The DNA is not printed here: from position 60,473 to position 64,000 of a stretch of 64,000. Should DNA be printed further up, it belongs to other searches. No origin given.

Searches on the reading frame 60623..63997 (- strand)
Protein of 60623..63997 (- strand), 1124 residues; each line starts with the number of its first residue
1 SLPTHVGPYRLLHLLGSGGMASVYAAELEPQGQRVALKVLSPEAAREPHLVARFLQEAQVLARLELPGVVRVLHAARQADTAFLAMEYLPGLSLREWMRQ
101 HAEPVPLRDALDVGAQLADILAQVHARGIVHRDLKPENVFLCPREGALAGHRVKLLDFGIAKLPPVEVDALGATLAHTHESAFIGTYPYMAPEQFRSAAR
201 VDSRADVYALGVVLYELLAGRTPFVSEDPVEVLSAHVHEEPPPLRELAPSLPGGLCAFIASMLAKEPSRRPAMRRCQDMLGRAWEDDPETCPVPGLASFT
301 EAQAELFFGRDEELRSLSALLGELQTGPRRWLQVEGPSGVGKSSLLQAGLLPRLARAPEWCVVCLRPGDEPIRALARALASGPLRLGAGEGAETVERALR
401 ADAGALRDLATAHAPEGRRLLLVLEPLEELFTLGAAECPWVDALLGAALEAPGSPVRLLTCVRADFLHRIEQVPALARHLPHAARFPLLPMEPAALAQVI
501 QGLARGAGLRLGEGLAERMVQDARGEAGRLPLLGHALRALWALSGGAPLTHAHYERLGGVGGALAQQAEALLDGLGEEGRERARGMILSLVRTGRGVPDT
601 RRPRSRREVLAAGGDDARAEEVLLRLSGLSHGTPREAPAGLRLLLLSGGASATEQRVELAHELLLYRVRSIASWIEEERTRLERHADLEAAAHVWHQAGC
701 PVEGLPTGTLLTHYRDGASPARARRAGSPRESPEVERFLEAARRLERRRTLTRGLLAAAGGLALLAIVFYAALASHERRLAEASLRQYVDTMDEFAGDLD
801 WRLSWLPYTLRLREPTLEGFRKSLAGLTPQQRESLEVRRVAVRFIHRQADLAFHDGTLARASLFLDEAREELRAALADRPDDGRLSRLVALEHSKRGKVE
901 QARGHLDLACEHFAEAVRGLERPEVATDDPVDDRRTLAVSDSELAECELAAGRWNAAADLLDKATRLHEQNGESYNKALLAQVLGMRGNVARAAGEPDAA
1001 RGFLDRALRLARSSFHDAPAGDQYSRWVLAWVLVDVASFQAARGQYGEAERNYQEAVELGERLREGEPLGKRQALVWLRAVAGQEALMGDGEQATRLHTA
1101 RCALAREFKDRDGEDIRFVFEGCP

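Call 30: search_protein_families(library=pfam, proteins=[window:60623-63997:-], max_evalue=0.001)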
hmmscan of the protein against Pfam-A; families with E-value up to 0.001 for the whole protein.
window:60623-63997:- (1124 aa): 9 families
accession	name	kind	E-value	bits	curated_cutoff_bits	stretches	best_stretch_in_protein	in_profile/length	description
PF20703.3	nSTAND1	-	9.2e-85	286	27.1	1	292-699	1-375/379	Novel STAND NTPase 1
PF00069.31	Pkinase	-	7.5e-44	150.5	31.7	1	9-277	1-258/263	Protein kinase domain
PF07714.23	PK_Tyr_Ser-Thr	-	4.9e-32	111.7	23.1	1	11-279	3-257/258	Protein tyrosine and serine/threonine kinase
PF13424.12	TPR_12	-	1.9e-10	41.2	30.1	1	938-1013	3-77/77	Tetratricopeptide repeat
PF13191.12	AAA_16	-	6e-09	37.1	32.6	1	307-428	2-142/167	AAA ATPase domain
PF07719.23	TPR_2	-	1.1e-08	35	27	0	981-1012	1-32/34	Tetratricopeptide repeat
PF06293.20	Kdo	-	1.9e-06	27.9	21.3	1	51-158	55-166/207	Lipopolysaccharide kinase (Kdo/WaaP) family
PF00515.34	TPR_1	-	0.00011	22.3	27.8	0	981-1012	1-32/34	Tetratricopeptide repeat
PF14559.12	TPR_19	-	0.00087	20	25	0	943-982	30-67/68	Tetratricopeptide repeat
